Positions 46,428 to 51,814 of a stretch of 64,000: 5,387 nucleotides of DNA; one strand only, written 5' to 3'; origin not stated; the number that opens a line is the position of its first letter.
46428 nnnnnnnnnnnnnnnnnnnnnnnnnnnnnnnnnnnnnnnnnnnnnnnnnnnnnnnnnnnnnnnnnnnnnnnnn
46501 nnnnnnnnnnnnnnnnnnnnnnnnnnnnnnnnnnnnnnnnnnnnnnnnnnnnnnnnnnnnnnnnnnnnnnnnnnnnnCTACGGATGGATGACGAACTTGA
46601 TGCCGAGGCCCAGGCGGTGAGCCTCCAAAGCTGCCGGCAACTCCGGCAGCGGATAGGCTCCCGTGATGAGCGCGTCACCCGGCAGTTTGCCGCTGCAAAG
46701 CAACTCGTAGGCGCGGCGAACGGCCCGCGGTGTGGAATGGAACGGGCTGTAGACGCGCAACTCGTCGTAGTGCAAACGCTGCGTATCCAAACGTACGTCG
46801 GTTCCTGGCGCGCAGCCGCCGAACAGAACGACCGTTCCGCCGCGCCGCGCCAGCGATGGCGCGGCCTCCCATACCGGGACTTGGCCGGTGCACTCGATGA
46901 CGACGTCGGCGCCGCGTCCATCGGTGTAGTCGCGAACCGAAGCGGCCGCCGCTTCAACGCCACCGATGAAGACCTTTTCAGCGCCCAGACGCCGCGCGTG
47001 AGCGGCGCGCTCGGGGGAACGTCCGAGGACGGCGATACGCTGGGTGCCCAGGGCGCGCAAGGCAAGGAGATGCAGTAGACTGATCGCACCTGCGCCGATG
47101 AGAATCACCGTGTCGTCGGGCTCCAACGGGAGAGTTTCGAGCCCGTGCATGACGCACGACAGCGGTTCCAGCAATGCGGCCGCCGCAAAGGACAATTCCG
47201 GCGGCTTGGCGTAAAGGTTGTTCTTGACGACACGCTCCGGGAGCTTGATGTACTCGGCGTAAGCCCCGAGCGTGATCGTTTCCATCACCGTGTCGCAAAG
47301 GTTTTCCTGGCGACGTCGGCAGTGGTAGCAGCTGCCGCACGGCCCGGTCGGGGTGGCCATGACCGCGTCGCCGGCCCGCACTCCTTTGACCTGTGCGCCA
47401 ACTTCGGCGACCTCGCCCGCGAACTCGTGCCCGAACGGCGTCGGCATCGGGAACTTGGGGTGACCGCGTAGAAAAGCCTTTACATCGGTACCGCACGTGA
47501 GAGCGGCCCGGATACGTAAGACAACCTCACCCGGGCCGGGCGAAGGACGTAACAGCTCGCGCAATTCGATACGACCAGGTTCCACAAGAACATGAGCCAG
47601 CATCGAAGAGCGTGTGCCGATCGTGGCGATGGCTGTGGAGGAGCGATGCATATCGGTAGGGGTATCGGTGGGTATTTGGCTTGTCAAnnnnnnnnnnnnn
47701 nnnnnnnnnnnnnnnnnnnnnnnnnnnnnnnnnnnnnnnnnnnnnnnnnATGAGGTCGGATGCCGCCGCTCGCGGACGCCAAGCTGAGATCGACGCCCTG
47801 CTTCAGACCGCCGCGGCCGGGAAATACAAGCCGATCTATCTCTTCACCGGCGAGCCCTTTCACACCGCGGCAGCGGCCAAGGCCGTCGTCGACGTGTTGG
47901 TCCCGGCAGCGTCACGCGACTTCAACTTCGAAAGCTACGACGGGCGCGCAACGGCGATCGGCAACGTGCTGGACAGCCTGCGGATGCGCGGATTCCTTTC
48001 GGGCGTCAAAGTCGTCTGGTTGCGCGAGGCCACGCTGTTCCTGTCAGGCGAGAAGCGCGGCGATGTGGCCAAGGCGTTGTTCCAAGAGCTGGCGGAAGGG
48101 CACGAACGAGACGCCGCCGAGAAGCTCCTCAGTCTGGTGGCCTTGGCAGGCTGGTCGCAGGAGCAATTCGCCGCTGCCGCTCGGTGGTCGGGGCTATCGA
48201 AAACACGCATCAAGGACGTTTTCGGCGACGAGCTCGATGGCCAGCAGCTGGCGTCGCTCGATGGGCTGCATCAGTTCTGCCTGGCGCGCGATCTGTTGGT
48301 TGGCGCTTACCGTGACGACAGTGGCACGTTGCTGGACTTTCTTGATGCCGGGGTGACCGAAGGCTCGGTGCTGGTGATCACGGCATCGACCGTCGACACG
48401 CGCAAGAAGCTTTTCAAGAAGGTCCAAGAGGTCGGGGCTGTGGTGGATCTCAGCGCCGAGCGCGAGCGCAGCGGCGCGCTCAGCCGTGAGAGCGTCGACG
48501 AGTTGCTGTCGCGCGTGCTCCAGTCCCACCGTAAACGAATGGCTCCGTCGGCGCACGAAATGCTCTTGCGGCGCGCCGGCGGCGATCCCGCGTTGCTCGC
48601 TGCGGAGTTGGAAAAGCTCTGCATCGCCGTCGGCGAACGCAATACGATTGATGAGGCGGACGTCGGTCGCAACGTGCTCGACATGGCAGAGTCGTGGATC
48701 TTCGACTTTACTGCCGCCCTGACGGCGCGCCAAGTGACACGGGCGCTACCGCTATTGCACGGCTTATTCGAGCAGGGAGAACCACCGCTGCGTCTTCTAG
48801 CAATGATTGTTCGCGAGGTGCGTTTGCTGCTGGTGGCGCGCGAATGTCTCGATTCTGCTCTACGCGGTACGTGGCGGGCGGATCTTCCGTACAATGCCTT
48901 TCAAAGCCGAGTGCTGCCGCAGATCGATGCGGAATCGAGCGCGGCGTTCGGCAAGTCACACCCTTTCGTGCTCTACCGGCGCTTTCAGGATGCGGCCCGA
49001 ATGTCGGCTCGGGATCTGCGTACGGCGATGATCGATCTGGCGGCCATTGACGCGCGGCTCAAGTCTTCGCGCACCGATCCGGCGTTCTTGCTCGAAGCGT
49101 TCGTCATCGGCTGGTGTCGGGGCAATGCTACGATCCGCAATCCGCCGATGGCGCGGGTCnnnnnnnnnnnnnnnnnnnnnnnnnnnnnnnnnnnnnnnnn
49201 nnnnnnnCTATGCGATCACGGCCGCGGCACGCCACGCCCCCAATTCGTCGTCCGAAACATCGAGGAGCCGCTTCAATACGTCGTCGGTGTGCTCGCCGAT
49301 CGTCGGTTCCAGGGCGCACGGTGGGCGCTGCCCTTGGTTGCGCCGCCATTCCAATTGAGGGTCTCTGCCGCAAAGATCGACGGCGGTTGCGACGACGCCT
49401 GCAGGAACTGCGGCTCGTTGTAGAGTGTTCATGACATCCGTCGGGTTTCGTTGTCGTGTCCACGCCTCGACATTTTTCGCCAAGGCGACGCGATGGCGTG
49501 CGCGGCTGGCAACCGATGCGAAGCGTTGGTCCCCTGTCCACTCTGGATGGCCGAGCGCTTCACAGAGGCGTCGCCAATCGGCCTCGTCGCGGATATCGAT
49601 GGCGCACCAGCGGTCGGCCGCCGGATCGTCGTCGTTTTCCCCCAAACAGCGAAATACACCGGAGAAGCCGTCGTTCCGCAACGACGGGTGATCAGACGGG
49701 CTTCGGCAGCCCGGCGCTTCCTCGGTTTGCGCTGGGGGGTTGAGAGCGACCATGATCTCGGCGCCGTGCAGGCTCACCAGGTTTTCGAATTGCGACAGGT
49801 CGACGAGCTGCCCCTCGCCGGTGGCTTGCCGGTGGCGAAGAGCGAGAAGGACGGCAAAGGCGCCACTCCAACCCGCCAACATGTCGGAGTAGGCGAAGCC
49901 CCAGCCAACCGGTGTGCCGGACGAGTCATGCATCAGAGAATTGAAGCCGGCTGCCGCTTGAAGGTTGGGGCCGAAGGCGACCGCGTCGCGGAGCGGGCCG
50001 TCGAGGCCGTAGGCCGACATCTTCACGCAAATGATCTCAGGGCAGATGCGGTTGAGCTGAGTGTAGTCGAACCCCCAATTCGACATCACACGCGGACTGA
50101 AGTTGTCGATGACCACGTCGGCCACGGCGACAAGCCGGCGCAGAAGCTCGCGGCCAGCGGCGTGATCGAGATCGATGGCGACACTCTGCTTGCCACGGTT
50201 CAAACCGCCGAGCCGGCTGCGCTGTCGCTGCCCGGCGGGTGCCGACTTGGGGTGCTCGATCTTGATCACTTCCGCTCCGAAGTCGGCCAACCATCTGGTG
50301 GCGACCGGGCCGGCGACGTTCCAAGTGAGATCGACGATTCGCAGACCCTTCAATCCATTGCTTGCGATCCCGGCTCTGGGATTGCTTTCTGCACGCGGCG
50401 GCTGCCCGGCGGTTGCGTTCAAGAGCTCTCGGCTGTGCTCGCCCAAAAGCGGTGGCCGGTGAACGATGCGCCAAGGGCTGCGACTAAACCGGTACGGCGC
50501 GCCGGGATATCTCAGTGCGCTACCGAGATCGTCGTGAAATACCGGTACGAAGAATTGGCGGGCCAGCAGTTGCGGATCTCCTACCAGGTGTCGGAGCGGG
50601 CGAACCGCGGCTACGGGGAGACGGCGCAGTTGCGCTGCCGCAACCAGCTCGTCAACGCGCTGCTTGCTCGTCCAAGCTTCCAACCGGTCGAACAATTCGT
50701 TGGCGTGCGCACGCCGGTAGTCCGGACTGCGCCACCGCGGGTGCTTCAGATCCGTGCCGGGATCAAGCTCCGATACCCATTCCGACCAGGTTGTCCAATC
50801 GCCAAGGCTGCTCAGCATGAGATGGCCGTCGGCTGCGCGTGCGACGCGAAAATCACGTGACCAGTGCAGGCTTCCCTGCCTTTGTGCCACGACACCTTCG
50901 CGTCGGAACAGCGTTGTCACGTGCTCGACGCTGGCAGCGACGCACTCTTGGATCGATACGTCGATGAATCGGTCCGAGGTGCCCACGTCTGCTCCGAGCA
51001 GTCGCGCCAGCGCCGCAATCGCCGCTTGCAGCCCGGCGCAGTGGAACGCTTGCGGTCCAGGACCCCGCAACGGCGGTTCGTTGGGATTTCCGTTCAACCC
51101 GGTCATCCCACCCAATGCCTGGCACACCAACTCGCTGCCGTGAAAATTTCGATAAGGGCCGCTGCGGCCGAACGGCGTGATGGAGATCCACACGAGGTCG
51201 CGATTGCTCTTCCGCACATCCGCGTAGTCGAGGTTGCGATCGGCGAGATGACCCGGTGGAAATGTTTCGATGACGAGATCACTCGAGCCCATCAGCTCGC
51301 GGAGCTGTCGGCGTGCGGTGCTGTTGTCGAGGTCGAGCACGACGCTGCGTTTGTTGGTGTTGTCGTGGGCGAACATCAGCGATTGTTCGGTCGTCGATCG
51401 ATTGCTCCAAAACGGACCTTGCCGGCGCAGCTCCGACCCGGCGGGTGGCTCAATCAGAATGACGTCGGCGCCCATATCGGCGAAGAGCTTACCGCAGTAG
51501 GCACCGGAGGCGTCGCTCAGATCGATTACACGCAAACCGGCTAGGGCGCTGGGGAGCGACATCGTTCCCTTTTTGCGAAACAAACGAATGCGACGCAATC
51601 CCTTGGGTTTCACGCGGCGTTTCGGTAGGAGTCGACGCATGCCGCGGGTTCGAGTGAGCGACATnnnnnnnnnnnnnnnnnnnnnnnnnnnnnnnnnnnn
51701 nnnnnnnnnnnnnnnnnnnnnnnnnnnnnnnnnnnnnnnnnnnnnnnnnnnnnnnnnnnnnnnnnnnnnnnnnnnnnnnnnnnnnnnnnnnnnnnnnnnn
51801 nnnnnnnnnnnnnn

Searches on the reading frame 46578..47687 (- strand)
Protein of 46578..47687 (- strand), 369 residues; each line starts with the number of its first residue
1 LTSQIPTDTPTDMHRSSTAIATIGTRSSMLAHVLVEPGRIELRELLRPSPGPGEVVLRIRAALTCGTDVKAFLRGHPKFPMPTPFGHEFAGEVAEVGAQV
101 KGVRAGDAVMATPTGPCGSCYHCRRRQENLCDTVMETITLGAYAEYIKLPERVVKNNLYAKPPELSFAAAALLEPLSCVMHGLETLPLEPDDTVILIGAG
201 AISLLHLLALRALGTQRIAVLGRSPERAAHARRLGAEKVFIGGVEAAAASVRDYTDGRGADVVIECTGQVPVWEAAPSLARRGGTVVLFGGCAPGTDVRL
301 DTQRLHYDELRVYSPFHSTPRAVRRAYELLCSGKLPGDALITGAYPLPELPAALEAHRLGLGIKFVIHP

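Call 30: search_protein_families(library=pfam, max_evalue=0.001, proteins=[window:46578-47687:-])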
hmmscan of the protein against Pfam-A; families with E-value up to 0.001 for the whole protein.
window:46578-47687:- (369 aa): 5 families
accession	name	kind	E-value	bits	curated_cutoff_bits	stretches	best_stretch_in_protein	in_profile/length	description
PF08240.17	ADH_N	-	2.6e-25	89.1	23.5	1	51-154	1-99/104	Alcohol dehydrogenase GroES-like domain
PF00107.32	ADH_zinc_N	-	8.3e-20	71.5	31.8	1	202-329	2-126/129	Zinc-binding dehydrogenase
PF16912.11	Glu_dehyd_C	-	3.3e-11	43.5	34.9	1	170-309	4-148/211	Glucose dehydrogenase C-terminus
PF13602.12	ADH_zinc_N_2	-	7e-05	24.2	27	1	234-356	1-122/134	Zinc-binding dehydrogenase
PF01488.26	Shikimate_DH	-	0.00021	21.8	24.3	1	191-267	12-83/138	Shikimate / quinate 5-dehydrogenase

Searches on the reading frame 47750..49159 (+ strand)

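Call 30: search_protein_families(library=pfam, max_evalue=0.001, proteins=[window:47750-49159:+])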
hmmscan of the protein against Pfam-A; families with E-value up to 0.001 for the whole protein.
window:47750-49159:+ (470 aa): 2 families
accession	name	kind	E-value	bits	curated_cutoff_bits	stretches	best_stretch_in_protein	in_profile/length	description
PF21694.2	DNA_pol3_delta_C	-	5.1e-19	68.9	27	2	315-367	2-54/121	DNA polymerase III delta subunit, C-terminal domain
PF06144.19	DNA_pol3_delta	-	2e-06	28.2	21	1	30-106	1-76/124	DNA polymerase III, delta subunit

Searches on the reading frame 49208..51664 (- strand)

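Call 30: search_protein_families(library=pfam, max_evalue=0.001, proteins=[window:49208-51664:-])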
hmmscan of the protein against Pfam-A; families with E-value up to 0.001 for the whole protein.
window:49208-51664:- (818 aa): 1 family
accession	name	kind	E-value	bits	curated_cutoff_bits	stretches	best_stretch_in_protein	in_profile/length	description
PF02515.22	CoA_transf_3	-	8.1e-164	545.5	23.3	2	438-772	1-324/366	CoA-transferase family III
